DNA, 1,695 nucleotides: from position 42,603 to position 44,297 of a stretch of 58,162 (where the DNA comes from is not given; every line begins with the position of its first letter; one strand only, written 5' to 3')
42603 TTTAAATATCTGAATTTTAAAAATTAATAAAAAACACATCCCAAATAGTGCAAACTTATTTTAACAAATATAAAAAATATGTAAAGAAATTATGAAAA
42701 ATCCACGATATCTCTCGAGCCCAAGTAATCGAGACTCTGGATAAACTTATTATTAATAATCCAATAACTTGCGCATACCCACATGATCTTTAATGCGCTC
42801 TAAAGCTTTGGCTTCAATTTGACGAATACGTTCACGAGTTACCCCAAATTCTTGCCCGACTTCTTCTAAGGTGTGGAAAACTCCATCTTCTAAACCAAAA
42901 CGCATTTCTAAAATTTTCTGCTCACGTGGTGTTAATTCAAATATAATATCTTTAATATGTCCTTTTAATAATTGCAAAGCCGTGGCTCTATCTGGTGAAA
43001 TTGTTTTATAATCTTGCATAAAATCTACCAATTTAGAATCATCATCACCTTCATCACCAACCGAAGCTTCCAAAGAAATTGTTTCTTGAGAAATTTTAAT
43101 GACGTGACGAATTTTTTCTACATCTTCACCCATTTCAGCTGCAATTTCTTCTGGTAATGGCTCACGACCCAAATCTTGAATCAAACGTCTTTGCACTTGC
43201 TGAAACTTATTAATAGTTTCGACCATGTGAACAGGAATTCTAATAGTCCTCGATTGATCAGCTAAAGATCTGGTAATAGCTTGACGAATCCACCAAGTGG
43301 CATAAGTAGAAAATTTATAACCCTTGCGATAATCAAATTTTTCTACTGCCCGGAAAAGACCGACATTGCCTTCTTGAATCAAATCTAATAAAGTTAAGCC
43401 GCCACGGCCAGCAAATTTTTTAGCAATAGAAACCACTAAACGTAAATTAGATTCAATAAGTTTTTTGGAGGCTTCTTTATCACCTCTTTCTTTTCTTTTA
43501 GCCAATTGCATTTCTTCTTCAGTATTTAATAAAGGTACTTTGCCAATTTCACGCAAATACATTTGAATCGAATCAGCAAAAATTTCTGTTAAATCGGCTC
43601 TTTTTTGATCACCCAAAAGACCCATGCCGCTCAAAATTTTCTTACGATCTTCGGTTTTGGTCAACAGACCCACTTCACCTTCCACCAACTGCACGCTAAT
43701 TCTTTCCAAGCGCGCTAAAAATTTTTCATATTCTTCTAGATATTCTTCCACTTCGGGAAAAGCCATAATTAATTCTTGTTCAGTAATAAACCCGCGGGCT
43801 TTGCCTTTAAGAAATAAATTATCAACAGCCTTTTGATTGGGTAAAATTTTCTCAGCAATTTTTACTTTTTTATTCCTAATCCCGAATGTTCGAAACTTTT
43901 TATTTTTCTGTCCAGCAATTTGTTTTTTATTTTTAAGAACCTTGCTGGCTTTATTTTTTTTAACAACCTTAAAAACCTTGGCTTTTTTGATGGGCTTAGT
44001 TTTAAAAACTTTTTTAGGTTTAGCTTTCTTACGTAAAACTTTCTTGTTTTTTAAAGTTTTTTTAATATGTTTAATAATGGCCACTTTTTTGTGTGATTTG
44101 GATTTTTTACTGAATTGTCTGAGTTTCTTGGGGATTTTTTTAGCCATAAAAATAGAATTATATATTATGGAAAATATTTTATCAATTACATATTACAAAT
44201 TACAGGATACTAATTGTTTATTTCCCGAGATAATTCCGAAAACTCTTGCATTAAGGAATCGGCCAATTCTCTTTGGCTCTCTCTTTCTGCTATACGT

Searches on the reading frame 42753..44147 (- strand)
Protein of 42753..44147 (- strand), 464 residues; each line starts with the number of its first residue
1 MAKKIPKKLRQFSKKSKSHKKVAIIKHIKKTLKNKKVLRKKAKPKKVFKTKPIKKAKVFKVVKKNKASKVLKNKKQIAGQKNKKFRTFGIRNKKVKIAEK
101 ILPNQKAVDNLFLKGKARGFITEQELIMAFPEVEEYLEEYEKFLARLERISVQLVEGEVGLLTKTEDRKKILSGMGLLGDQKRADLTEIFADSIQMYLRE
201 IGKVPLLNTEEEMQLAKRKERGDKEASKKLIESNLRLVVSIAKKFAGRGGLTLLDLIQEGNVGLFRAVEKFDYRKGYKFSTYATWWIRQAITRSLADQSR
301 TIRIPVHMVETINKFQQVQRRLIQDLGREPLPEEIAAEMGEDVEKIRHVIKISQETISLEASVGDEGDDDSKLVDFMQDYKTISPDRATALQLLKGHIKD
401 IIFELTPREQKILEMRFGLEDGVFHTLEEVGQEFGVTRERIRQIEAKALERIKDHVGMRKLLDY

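Call 86: search_protein_families(library=pfam, proteins=[window:42753-44147:-], max_evalue=0.00001)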
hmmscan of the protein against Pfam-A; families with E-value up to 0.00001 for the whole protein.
window:42753-44147:- (464 aa): 5 families
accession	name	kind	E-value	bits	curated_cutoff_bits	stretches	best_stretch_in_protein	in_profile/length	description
PF04542.20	Sigma70_r2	-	2.8e-22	78.7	24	1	230-301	1-71/71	Sigma-70 region 2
PF04539.22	Sigma70_r3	-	2.7e-19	69.5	25.3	1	310-387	1-76/78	Sigma-70 region 3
PF04545.22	Sigma70_r4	-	4.8e-16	58.5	24.1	1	404-453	4-49/50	Sigma-70, region 4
PF00140.25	Sigma70_r1_2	-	1e-14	54.6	22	1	192-225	1-34/34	Sigma-70 factor, region 1.2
PF03979.19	Sigma70_r1_1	-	6.7e-06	26.4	22.5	0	104-158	3-57/81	Sigma-70 factor, region 1.1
